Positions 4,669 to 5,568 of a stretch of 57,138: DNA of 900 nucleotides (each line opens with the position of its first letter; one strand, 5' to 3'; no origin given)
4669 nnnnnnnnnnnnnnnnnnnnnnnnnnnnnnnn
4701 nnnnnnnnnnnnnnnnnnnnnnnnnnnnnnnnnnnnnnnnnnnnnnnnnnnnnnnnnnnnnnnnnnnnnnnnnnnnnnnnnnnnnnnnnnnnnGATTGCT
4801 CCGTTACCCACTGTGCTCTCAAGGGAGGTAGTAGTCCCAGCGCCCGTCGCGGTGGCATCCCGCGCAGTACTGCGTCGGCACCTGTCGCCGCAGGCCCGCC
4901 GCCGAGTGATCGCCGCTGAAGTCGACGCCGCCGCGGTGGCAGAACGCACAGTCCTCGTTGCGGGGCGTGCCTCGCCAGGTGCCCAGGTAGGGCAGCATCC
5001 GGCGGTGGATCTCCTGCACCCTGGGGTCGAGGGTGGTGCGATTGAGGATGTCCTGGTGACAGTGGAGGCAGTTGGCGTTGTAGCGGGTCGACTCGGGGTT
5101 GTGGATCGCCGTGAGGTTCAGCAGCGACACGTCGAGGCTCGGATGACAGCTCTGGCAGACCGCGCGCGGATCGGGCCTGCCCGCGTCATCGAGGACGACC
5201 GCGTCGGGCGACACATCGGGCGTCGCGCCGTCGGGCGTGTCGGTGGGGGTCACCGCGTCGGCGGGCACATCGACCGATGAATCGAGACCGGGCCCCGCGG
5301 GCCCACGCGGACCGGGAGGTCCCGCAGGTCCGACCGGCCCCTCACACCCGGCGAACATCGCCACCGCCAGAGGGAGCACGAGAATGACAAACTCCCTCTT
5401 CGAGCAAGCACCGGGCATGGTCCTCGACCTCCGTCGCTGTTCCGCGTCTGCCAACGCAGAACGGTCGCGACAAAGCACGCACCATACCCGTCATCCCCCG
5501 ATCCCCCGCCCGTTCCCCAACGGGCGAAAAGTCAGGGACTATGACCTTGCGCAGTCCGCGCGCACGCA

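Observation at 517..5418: Periplasmic Mo-bisPGD oxidoreductase cluster without a membrane-anchor subunit, fed by a lipid-anchored tetraheme cytochrome c with collagen-like linker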

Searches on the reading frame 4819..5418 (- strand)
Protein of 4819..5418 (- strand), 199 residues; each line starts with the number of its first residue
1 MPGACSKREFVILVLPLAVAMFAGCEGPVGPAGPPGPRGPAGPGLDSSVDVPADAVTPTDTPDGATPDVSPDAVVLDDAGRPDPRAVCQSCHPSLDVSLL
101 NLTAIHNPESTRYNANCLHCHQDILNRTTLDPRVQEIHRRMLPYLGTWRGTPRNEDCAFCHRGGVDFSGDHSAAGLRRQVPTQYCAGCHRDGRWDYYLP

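Call 3: search_protein_families(library=pfam, proteins=[window:4819-5418:-], max_evalue=0.01)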
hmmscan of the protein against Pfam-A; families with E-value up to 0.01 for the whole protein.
window:4819-5418:- (199 aa): 3 families
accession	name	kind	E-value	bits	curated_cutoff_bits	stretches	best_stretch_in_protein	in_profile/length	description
PF22113.1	Mtrc-MtrF_II-IV_dom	-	1e-09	38.6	30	2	80-165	76-169/176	Outer membrane cytochrome MtrC/MtrF-like, domains II/IV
PF09699.15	Paired_CXXCH_1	-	5.3e-05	23.3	20.6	0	153-191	4-38/41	Doubled CXXCH motif (Paired_CXXCH_1)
PF14522.11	Cytochrome_C7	-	0.00013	22.1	24.8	0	111-190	10-67/67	Cytochrome c7 and related cytochrome c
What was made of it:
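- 4819..5418 (-): Lipoprotein tetraheme cytochrome c (199 aa). It has an SPII signal with lipobox FAGC (Cys25), a collagen-like GXY run, an acidic Pro-rich linker of about 45 aa, and a compact four-heme domain of about 113 aa. Pfam PF22113 MtrC/MtrF domain II/IV scores 38.6 bits against a gathering score of 30 (call 3).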

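Call 4: search_protein_families(library=ncbifam, proteins=[window:4819-5418:-], max_evalue=0.01)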
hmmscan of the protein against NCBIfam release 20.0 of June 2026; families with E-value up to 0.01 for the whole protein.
window:4819-5418:- (199 aa): 4 families
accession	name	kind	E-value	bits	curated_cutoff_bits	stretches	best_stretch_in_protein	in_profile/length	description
TIGR03153.1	cytochr_NrfH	equivalog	0.0001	22.4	134.2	0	80-124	97-136/138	cytochrome c nitrite reductase small subunit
TIGR03508.1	decahem_SO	subfamily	0.00019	21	192.2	0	85-124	212-251/258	DmsE family decaheme c-type cytochrome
TIGR03507.1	decahem_SO1788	subfamily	0.00039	19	209.3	1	147-192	262-305/672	OmcA/MtrC family decaheme c-type cytochrome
NF041198.1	UshA_like_PCGU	equivalog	0.0048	15.5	275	1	108-193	436-512/519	UshA-like (seleno)protein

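Call 46: find_homologous_proteins(query=window:4819-5418:-, max_evalue=0.001)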
Query window:4819-5418:- (199 aa): 13 proteins with E <= 0.001 among 529 candidates.
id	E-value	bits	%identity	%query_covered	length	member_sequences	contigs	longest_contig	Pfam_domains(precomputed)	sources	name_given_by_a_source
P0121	2.3e-134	464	99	100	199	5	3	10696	PF22113.2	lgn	-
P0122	6.8e-116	404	86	100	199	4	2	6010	PF22113.2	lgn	-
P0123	6.9e-96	338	75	100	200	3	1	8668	PF22113.2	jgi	jgi:hypothetical protein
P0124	4.7e-73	263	62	99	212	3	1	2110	PF22113.2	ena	-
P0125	1.6e-72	262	66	78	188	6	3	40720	PF22113.2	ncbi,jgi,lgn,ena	jgi:hypothetical protein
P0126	9.5e-65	236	57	97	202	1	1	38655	PF14522.12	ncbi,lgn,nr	ncbi:MAG: hypothetical protein HY909_02545 [Deltaproteobacteria bacterium]|nr:hypothetical protein [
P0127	6.0e-63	230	61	78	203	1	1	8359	PF22113.2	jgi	jgi:hypothetical protein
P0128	6.2e-63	230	57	97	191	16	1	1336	PF22113.2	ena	-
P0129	4.3e-60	221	58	88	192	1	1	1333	-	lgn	-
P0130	9.3e-58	213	58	88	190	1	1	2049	PF22113.2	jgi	jgi:hypothetical protein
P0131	4.5e-55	205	56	97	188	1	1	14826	PF22113.2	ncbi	-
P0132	4.5e-54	201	53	95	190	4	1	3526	PF22113.2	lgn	-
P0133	1.5e-19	89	47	47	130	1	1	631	PF14522.12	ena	-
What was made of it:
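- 4819..5418 (-): The family is narrow: 13 protein clusters in 5.8 billion (call 46).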

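Call 65: predict_structure(alignment_id=A2)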
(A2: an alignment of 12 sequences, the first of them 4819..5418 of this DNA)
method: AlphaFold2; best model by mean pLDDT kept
length: 199 residues; sequences in the alignment: 12
mean_pLDDT: 43.0   pTM: 0.28
mean pLDDT of the five models: 43.0, 41.8, 40.6, 40.6, 39.9
residues with pLDDT >= 90: 0; 70-90: 1; 50-70: 65; < 50: 133
segments of 3 or more residues with pLDDT < 50: 1-5, 39-79, 103-105, 111-113, 126-199
pLDDT, mean of each block of 10 residues (from residue 1): 50 52 56 60 39 34 38 41 61 54 52 51 47 35 32 33 31 34 32 29
secondary structure, 60 per line:
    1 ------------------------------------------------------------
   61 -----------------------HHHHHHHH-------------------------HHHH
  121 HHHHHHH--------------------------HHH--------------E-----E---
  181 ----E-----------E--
elements in order: H84-91 H117-127
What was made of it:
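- Tried and rejected: AlphaFold2 model of the cytochrome (call 65).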
